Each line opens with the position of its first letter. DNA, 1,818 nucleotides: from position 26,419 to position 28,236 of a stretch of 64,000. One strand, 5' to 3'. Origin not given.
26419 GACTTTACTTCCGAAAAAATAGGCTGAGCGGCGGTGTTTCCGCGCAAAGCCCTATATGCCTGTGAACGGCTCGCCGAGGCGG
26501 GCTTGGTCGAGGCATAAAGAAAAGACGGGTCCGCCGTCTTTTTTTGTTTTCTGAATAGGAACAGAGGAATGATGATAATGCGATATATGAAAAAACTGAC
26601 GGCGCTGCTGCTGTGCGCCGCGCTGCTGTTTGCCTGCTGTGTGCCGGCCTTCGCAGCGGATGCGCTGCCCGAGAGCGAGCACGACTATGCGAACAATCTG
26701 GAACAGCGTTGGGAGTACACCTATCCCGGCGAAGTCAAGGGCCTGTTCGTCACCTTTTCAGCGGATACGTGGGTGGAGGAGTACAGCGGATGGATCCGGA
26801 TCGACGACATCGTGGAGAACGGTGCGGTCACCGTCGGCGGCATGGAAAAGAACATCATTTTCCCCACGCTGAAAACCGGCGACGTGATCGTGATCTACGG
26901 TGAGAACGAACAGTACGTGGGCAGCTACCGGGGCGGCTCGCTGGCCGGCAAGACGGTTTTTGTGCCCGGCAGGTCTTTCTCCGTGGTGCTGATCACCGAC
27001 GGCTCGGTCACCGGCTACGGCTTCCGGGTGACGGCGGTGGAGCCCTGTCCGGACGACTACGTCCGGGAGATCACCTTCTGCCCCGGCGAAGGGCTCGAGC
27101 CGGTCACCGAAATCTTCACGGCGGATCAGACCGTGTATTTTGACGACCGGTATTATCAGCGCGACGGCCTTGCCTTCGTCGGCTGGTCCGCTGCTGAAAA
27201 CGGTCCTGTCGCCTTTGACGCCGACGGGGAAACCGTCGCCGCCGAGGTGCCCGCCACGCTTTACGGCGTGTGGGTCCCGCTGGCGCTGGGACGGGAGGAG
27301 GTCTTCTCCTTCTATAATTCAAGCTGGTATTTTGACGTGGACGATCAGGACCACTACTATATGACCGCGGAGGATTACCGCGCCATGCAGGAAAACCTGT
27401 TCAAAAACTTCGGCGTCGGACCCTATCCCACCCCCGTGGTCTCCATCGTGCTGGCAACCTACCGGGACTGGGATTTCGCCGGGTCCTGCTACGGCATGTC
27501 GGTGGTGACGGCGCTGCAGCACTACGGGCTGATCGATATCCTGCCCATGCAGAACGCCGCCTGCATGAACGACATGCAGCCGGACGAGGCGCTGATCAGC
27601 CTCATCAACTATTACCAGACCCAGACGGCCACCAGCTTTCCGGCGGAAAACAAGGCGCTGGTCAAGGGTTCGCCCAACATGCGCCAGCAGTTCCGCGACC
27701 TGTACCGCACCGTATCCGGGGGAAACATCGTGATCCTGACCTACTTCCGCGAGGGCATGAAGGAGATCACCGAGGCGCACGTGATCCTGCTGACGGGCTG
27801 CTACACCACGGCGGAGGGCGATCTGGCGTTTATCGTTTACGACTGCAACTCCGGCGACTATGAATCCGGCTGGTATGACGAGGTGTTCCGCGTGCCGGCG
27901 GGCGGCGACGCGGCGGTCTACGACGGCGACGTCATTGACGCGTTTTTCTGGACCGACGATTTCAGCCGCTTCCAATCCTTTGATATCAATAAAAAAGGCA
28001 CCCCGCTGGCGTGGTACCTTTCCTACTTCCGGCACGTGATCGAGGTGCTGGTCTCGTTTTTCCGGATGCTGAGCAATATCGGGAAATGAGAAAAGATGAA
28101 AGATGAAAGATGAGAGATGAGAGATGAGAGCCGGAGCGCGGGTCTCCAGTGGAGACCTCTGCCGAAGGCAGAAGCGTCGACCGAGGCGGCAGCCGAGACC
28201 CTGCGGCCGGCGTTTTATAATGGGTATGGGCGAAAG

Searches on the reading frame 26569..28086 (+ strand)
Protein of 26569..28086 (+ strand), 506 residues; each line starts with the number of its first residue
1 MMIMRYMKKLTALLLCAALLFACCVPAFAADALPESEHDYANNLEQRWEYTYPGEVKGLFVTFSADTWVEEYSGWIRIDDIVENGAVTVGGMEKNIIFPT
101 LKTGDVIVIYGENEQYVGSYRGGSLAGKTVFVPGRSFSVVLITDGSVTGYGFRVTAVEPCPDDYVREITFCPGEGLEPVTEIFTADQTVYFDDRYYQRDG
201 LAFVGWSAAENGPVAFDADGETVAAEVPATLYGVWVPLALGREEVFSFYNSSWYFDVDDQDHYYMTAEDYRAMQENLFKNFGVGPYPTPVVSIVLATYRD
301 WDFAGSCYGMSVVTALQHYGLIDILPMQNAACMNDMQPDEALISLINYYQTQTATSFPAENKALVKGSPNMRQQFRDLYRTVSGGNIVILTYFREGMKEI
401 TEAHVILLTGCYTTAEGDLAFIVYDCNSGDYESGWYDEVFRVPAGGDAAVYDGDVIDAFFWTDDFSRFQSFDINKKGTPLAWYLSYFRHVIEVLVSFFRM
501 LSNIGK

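Call 23: search_protein_families(library=pfam, proteins=[window:26569-28086:+])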
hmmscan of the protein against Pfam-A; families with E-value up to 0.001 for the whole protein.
window:26569-28086:+ (506 aa): 0 families

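Call 24: search_protein_families(library=ncbifam, proteins=[window:26569-28086:+])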
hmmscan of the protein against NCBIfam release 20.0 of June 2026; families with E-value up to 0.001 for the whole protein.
window:26569-28086:+ (506 aa): 0 families

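Call 30: find_related_loci(query=window:26569-28086:+, collection=genome_contigs, flank=4000)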
Query window:26569-28086:+ (506 aa) in genome_contigs; peptide patterns used: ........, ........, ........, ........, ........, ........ (x = any residue, [..] = any of these).
49 stretches matched a pattern; 1 encode a relative of the query (tblastn E <= 1e-3); 1 distinct loci.
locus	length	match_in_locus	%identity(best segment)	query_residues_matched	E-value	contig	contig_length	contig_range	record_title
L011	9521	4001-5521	78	1-506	0e+0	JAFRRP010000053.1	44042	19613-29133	MAG: Clostridia bacterium isolate RGIG2737 Goat_Omasum-4__c452330, whole genome shotgun sequence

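Call 44: find_related_loci(query=window:26569-28086:+, collection=metagenome_contigs, flank=2500)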
Query window:26569-28086:+ (506 aa) in metagenome_contigs; peptide patterns used: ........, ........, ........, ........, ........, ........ (x = any residue, [..] = any of these).
56 stretches matched a pattern, but none encodes a relative of the query by tblastn (E <= 1e-3).

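Call 45: find_homologous_proteins(query=window:26569-28086:+, max_evalue=1e-20)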
Query window:26569-28086:+ (506 aa): 90 proteins with E <= 1e-20 among 8000 candidates.
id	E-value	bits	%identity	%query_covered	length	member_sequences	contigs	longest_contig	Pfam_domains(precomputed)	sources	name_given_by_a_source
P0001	0.0e+0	1148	97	99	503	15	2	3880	-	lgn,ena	-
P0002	1.3e-284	963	82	99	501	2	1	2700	-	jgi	jgi:hypothetical protein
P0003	1.9e-284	962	81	99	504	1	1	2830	-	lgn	-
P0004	1.7e-273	926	78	99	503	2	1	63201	-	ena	-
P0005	3.6e-271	919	79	95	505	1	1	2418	-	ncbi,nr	ncbi:MAG: hypothetical protein IJK98_09665 [Clostridia bacterium]|nr:hypothetical protein [Clostridi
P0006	1.3e-270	917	78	100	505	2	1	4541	-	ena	-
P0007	7.4e-268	908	77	99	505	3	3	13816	-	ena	-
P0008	2.5e-264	896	77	95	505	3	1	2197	-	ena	-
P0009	3.3e-263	892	78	93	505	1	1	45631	-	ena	-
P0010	2.3e-260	883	77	95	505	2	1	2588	-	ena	-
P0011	4.1e-258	875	75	99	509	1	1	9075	-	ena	-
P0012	3.6e-257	872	75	95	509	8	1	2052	-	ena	-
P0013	3.8e-135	470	45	99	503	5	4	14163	-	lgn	-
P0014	6.5e-131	456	44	100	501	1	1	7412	-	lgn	-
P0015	3.0e-128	447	46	98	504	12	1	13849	-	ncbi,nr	ncbi:MAG: hypothetical protein K6G90_05220 [Clostridia bacterium]|nr:hypothetical protein [Clostridi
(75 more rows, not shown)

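Call 46: find_encoding_contigs(protein=P0001, flank=1500, max_places=3)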
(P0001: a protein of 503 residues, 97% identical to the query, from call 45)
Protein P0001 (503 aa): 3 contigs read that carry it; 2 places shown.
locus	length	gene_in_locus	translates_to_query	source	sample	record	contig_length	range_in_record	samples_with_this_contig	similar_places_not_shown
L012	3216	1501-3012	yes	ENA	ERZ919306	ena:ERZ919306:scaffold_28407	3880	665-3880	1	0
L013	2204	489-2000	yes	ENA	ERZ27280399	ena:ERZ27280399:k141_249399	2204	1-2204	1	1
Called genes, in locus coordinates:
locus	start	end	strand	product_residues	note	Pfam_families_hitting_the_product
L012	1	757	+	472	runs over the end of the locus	?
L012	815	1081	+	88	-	PF01649:Ribosomal_S20p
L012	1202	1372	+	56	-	-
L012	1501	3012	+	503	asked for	-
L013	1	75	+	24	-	?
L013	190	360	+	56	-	-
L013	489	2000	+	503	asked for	-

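Call 47: find_encoding_contigs(protein=P0002, flank=1500, max_places=2)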
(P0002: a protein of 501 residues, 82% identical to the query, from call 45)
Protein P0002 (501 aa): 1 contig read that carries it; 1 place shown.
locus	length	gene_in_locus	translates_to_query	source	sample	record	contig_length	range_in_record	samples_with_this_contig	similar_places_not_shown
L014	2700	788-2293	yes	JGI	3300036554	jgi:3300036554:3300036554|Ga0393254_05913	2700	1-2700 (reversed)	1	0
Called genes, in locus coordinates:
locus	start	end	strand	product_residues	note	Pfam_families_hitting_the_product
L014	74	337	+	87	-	PF01649:Ribosomal_S20p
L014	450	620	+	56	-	-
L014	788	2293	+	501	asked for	-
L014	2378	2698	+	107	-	?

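Call 48: find_encoding_contigs(protein=P0003, flank=1500, max_places=2)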
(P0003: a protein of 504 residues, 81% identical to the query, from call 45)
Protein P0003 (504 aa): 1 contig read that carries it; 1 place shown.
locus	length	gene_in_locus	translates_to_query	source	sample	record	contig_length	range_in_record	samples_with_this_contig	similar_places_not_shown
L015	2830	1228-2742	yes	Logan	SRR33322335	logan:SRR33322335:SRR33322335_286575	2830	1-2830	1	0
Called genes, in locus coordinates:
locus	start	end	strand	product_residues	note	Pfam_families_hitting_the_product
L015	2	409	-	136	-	?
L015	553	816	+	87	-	PF01649:Ribosomal_S20p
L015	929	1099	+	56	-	-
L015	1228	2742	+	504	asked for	-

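Call 49: find_encoding_contigs(protein=P0004, flank=1500, max_places=2)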
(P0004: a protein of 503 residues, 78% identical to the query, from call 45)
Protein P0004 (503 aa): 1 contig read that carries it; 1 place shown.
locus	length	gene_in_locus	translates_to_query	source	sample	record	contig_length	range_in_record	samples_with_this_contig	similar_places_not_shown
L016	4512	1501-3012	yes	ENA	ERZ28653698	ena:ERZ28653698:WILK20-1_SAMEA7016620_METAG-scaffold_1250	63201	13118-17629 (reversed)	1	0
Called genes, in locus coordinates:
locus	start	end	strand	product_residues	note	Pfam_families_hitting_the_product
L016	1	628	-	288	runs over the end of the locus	PF03418:Peptidase_A25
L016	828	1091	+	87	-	PF01649:Ribosomal_S20p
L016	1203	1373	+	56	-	-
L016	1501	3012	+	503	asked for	-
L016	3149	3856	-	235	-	PF00899:ThiF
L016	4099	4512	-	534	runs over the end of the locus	PF13320:GH123_cat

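Call 51: find_encoding_contigs(protein=P0007, flank=1500, max_places=3)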
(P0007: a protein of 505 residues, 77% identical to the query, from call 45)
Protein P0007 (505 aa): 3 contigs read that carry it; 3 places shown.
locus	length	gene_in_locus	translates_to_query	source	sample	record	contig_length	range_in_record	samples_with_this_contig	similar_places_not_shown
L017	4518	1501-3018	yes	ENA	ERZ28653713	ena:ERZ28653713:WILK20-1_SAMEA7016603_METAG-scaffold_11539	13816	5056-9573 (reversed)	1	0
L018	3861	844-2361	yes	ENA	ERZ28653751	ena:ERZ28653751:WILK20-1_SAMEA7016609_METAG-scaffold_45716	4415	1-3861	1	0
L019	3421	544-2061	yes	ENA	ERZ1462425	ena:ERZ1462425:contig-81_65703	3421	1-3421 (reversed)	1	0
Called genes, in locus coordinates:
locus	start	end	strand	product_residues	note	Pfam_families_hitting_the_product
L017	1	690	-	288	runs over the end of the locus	PF03418:Peptidase_A25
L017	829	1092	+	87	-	PF01649:Ribosomal_S20p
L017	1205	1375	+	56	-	-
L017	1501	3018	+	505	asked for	-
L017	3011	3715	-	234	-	PF00899:ThiF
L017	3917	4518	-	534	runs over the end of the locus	PF13320:GH123_cat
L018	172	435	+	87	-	PF01649:Ribosomal_S20p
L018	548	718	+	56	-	-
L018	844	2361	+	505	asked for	-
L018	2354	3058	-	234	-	PF00899:ThiF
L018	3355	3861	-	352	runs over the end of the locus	?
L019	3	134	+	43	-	?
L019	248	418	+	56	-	-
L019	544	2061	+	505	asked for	-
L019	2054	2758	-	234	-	PF00899:ThiF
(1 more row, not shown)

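Call 52: find_encoding_contigs(protein=P0009, flank=1500, max_places=2)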
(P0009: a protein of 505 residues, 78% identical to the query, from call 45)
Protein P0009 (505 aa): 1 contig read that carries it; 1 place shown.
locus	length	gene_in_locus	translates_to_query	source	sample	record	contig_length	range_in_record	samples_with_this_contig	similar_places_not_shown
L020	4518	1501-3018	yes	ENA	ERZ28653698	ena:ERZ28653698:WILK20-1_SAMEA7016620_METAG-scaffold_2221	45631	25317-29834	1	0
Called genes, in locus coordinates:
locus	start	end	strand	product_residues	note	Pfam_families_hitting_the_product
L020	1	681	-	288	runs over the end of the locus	PF03418:Peptidase_A25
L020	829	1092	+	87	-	PF01649:Ribosomal_S20p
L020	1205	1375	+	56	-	-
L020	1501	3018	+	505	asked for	-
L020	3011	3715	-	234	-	PF00899:ThiF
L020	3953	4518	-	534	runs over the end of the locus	PF13320:GH123_cat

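Call 53: find_encoding_contigs(protein=P0011, flank=1500, max_places=2)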
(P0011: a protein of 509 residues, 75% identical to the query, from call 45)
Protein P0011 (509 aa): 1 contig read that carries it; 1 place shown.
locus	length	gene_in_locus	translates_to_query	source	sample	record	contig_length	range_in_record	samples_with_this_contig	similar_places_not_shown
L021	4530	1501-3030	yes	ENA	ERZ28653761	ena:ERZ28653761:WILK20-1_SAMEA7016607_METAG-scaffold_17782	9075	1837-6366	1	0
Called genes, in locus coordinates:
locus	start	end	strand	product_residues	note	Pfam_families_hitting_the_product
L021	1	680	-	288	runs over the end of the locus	PF03418:Peptidase_A25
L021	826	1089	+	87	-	PF01649:Ribosomal_S20p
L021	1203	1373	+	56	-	-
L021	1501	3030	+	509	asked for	-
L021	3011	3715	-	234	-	PF00899:ThiF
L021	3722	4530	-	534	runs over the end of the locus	PF13320:GH123_cat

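Call 54: find_encoding_contigs(protein=P0006, flank=1500, max_places=2)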
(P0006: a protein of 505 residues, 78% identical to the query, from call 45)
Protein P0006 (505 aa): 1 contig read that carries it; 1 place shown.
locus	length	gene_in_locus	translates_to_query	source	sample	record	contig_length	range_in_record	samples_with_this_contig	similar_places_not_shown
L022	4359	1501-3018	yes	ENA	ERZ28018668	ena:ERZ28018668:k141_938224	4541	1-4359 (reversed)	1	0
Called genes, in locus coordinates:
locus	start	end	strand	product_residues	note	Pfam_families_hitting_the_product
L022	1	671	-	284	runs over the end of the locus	?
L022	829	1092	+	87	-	PF01649:Ribosomal_S20p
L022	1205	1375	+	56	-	-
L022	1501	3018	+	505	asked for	-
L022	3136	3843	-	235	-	PF00899:ThiF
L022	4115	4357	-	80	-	?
